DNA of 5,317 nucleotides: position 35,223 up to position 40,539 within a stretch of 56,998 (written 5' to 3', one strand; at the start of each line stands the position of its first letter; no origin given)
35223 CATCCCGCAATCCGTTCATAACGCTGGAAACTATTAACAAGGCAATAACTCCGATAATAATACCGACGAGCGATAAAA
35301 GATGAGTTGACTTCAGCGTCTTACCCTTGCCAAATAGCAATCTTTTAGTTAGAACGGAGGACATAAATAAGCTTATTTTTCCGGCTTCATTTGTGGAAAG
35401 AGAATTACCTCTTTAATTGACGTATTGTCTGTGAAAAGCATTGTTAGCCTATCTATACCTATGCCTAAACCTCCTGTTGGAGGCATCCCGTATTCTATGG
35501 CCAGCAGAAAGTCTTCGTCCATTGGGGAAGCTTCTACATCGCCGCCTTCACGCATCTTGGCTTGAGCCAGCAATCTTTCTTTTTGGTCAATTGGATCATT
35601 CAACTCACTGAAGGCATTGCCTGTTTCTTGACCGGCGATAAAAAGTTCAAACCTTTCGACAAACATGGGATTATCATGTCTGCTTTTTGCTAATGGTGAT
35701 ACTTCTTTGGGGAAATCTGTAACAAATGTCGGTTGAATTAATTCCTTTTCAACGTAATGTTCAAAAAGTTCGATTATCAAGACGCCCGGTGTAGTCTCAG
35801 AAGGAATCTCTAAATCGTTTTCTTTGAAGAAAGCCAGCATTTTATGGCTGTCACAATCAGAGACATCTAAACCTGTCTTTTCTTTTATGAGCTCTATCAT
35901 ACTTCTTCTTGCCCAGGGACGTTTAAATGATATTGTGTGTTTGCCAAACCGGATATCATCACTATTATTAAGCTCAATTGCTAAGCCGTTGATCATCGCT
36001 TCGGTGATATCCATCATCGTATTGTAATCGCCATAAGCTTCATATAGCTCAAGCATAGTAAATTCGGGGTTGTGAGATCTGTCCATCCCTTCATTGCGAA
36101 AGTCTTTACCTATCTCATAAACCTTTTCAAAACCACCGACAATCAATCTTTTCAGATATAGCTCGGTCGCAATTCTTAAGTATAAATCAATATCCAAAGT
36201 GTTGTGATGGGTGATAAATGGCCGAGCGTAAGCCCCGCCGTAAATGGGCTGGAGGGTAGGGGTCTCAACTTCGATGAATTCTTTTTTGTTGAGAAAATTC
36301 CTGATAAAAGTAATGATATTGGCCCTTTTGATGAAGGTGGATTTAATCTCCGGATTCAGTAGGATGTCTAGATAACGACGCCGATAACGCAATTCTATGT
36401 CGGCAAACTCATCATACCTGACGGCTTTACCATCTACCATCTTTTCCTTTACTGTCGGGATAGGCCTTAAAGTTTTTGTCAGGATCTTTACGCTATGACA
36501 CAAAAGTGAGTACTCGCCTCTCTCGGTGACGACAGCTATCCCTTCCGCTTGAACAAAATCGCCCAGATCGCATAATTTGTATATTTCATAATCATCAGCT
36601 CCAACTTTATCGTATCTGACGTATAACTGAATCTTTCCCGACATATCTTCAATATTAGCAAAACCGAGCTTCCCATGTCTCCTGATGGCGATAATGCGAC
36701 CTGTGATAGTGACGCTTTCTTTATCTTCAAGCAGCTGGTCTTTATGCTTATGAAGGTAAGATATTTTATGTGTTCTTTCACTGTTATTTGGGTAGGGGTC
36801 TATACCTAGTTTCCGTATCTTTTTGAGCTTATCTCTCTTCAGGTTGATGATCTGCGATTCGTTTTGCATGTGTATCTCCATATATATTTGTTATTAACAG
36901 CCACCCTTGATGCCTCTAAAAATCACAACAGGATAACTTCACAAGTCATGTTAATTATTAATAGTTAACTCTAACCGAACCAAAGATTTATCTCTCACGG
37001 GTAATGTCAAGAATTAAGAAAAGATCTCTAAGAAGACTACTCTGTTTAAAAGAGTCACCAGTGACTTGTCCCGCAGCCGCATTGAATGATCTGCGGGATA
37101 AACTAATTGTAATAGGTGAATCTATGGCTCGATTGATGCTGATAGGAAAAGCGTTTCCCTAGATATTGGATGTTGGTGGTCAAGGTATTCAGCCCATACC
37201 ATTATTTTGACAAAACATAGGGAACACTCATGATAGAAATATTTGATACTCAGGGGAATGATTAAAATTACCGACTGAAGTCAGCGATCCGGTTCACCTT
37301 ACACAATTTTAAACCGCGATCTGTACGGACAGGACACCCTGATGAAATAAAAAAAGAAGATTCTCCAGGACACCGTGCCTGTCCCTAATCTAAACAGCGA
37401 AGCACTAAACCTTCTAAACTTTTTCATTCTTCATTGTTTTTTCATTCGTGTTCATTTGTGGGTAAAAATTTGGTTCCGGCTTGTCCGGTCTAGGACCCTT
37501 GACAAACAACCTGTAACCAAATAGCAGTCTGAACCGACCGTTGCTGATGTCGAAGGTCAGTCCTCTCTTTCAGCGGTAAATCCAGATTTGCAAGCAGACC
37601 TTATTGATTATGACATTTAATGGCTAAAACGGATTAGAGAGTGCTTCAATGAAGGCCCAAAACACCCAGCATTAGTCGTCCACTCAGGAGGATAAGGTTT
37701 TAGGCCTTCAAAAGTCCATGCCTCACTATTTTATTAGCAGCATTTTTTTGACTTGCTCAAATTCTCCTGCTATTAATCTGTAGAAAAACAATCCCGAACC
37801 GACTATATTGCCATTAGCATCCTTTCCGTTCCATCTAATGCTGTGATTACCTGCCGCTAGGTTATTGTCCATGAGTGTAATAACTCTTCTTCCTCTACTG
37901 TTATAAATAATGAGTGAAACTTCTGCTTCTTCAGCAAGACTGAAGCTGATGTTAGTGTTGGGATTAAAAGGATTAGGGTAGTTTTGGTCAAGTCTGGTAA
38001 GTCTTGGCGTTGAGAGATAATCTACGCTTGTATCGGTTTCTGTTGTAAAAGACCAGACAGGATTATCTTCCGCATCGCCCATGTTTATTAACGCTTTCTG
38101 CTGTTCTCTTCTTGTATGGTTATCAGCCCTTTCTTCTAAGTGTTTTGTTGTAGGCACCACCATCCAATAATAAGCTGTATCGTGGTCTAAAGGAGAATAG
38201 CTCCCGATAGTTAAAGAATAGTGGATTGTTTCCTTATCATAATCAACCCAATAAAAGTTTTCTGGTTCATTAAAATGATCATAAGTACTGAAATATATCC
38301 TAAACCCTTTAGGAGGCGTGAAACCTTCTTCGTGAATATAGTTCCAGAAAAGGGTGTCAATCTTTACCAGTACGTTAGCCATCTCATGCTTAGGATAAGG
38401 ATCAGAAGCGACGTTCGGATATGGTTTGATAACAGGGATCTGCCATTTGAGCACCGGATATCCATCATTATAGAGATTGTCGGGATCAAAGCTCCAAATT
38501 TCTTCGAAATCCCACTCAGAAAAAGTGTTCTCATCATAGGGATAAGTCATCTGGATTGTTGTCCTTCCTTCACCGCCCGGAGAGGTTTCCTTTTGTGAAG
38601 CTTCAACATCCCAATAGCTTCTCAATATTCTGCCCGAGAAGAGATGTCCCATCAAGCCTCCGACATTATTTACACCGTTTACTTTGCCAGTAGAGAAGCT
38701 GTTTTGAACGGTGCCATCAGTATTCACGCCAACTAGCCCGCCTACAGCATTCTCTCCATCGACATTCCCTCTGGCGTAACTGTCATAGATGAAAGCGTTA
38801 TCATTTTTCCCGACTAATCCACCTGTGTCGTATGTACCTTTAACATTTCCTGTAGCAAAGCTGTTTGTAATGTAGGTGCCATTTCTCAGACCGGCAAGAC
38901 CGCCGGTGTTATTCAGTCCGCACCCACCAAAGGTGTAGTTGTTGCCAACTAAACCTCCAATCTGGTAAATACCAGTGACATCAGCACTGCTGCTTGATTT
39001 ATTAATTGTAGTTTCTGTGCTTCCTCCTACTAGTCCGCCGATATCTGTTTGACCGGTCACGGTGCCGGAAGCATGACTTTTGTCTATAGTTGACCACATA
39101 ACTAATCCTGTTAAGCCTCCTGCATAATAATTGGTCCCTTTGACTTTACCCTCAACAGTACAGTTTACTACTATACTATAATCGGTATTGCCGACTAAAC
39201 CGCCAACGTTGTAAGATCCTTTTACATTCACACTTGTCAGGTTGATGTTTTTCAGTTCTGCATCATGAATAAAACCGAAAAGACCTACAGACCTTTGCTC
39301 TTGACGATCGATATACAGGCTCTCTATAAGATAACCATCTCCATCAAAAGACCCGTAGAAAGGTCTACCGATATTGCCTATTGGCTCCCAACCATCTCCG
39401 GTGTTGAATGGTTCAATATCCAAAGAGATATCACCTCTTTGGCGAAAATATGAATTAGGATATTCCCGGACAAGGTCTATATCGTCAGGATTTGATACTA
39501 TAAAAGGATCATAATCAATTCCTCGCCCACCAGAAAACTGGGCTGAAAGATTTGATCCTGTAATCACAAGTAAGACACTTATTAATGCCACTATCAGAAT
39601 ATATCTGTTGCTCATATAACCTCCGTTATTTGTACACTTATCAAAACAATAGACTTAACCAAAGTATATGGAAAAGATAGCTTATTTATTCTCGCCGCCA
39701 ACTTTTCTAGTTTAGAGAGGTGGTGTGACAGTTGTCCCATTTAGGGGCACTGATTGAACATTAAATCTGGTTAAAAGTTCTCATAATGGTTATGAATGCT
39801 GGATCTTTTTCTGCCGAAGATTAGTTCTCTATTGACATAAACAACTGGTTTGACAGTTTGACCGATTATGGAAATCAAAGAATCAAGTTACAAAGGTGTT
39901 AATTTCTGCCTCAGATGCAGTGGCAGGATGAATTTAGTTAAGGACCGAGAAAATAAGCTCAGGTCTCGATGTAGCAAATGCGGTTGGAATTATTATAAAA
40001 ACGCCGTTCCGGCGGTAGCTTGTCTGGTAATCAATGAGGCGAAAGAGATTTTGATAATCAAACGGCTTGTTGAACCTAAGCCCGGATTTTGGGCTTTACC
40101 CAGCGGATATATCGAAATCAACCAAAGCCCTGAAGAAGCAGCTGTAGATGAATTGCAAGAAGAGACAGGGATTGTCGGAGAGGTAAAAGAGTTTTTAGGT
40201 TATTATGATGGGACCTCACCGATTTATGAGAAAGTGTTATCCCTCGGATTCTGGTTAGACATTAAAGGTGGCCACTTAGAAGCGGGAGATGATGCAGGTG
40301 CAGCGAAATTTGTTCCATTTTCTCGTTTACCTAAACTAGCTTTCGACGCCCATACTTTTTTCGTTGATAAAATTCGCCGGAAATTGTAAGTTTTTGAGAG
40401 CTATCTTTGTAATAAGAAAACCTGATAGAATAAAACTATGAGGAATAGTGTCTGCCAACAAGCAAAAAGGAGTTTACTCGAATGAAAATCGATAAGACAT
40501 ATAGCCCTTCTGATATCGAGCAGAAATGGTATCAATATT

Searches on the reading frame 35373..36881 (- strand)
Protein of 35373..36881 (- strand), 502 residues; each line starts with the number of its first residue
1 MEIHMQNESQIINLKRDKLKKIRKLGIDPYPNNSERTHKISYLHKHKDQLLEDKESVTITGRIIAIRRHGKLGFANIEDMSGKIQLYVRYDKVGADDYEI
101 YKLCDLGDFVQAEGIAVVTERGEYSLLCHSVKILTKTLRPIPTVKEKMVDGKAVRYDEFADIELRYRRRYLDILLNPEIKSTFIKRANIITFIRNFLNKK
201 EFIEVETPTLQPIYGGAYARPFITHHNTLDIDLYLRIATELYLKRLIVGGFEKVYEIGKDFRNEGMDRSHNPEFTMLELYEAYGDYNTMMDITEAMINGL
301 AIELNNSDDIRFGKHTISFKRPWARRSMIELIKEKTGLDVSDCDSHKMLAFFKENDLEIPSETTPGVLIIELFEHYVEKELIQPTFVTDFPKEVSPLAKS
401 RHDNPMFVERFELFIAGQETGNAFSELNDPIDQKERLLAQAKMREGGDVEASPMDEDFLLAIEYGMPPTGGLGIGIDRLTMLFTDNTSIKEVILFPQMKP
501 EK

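Call 22: find_encoding_contigs(protein=window:35373-36881:-, flank=10000, max_places=10)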
Protein window:35373-36881:- (502 aa): no gene with exactly this product is on record in the collection.

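Call 24: find_homologous_proteins(query=window:35373-36881:-, max_evalue=1e-100)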
Query window:35373-36881:- (502 aa): 7990 proteins with E <= 1e-100 among 8000 candidates; the best 120 are listed.
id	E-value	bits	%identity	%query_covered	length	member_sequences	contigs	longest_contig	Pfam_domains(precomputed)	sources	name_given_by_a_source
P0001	7.3e-297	1003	89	99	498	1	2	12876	PF01336.32,PF00152.26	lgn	-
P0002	5.7e-280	947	82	99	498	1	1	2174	PF01336.32,PF00152.26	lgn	-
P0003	4.0e-261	885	77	99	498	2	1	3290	PF01336.32,PF00152.26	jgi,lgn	-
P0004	2.7e-245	833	71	99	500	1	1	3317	PF01409.26,PF01336.32,PF00152.26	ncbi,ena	-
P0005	1.1e-244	831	71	99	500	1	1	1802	PF01336.32,PF00152.26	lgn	-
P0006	4.6e-244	829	72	99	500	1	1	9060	PF01409.26,PF01336.32,PF00152.26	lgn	-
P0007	9.8e-244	828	72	99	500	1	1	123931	PF01409.26,PF01336.32,PF00152.26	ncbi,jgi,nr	ncbi:MAG: lysine--tRNA ligase [Candidatus Cloacimonetes bacterium]|nr:lysine--tRNA ligase [Candidatu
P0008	1.2e-243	827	73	99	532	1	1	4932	PF01409.26,PF01336.32,PF00152.26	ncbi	-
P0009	1.5e-241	820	72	99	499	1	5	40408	PF01336.32,PF00152.26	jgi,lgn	jgi:lysyl-tRNA synthetase, class II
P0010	2.5e-241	820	71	99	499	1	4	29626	PF01336.32,PF00152.26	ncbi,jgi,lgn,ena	-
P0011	6.9e-240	815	72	100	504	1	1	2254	PF01409.26,PF01336.32,PF00152.26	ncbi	-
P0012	9.1e-240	815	71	99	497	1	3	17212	PF01409.26,PF01336.32,PF00152.26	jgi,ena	-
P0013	1.5e-239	814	71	99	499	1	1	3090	PF01336.32,PF00152.26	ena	-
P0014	3.2e-238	810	70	99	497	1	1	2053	PF01409.26,PF01336.32,PF00152.26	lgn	-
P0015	1.4e-226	771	72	91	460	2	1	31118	PF01409.26,PF01336.32,PF00152.26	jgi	jgi:lysyl-tRNA synthetase class 2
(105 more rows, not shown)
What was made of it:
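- LysRS homologues are Cloacimonadota (call 24).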

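Call 25: find_encoding_contigs(protein=P0001, flank=10000, max_places=4)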
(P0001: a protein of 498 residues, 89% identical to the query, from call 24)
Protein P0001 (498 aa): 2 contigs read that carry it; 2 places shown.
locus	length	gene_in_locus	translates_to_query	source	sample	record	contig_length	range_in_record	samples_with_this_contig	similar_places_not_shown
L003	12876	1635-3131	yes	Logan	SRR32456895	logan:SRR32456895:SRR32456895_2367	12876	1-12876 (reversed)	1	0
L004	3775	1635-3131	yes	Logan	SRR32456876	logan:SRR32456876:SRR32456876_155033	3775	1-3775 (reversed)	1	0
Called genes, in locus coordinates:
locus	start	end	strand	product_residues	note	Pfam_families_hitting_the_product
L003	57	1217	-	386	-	PF01053:Cys_Met_Meta_PP, PF00155:Aminotran_1_2 (weak), PF06838:Met_gamma_lyase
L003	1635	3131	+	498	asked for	PF01336:tRNA_anti-codon, PF00152:tRNA-synt_2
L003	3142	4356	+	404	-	PF12704:MacB_PCD, PF02687:FtsX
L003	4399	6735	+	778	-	PF02190:LON_substr_bdg, PF00004:AAA, PF07728:AAA_5 (weak), PF22667:Lon_lid, PF05362:Lon_C, PF13541:ChlI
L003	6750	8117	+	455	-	PF23019:DUF7033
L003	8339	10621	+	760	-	PF00317:Ribonuc_red_lgN, PF02867:Ribonuc_red_lgC, PF12637:TSCPD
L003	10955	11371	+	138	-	-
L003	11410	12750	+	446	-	PF08245:Mur_ligase_M, PF02875:Mur_ligase_C, PF27239:FOL3_C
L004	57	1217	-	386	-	PF01053:Cys_Met_Meta_PP, PF00155:Aminotran_1_2 (weak), PF06838:Met_gamma_lyase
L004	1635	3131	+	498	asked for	PF01336:tRNA_anti-codon, PF00152:tRNA-synt_2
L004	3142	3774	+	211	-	?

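Call 26: find_encoding_contigs(protein=P0007, flank=10000, max_places=3)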
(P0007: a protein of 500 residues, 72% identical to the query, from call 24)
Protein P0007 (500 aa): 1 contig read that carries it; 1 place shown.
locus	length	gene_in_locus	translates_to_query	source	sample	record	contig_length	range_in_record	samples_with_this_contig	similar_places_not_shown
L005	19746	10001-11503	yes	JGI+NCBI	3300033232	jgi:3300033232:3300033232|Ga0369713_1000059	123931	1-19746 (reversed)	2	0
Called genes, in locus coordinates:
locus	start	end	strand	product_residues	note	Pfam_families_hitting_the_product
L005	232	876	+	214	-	PF01865:PhoU_div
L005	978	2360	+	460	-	PF01384:PHO4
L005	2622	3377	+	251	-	PF00881:Nitroreductase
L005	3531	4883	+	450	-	PF13742:tRNA_anti_2, PF01336:tRNA_anti-codon, PF02601:Exonuc_VII_L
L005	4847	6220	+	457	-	PF02638:GHL10, PF13200:DUF4015 (weak), PF13620:CarboxypepD_reg (weak), PF13715:CarbopepD_reg_2 (weak)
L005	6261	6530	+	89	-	PF01479:S4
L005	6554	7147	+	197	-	-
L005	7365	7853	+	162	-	PF01475:FUR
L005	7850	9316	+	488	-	PF00199:Catalase, PF06628:Catalase-rel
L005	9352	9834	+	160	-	PF04304:DUF454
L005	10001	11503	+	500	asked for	PF01336:tRNA_anti-codon, PF00152:tRNA-synt_2, PF01409:tRNA-synt_2d (faint)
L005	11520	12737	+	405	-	PF12704:MacB_PCD, PF02687:FtsX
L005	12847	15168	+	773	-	PF02190:LON_substr_bdg, PF00004:AAA, PF07728:AAA_5 (weak), PF22667:Lon_lid, PF05362:Lon_C, PF13541:ChlI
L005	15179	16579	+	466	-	PF23019:DUF7033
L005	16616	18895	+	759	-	PF00317:Ribonuc_red_lgN, PF02867:Ribonuc_red_lgC, PF12637:TSCPD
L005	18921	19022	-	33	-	-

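Call 41: find_encoding_contigs(protein=P0002, flank=10000, max_places=4)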
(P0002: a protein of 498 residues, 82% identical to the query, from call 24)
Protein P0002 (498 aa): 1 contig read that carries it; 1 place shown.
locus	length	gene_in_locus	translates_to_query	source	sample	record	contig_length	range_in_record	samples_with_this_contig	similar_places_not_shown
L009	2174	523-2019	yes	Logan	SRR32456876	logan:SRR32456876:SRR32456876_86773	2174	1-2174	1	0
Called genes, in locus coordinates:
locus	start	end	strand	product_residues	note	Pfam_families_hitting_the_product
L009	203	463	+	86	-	PF01479:S4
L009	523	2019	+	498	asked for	PF01336:tRNA_anti-codon, PF00152:tRNA-synt_2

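Call 42: find_encoding_contigs(protein=P0003, flank=10000, max_places=4)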
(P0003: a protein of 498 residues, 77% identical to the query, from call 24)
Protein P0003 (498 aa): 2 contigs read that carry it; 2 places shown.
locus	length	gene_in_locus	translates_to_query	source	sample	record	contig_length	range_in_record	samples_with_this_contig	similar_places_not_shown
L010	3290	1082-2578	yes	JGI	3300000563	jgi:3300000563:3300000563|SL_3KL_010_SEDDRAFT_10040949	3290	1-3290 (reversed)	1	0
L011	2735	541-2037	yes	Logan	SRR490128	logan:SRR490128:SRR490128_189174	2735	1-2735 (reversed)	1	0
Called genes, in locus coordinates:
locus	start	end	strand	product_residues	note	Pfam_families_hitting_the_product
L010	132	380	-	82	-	-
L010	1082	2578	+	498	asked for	PF01336:tRNA_anti-codon, PF00152:tRNA-synt_2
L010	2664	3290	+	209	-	?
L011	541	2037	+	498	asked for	PF01336:tRNA_anti-codon, PF00152:tRNA-synt_2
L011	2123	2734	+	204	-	?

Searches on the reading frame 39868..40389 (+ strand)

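Call 82: search_protein_families(library=pfam, proteins=[window:39868-40389:+], max_evalue=0.00001)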
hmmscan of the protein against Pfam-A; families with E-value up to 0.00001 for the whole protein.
window:39868-40389:+ (173 aa): 1 family
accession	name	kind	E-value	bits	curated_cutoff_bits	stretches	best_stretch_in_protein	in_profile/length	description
PF00293.34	NUDIX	-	5.1e-16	59.3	21.1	1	48-157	4-123/134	NUDIX domain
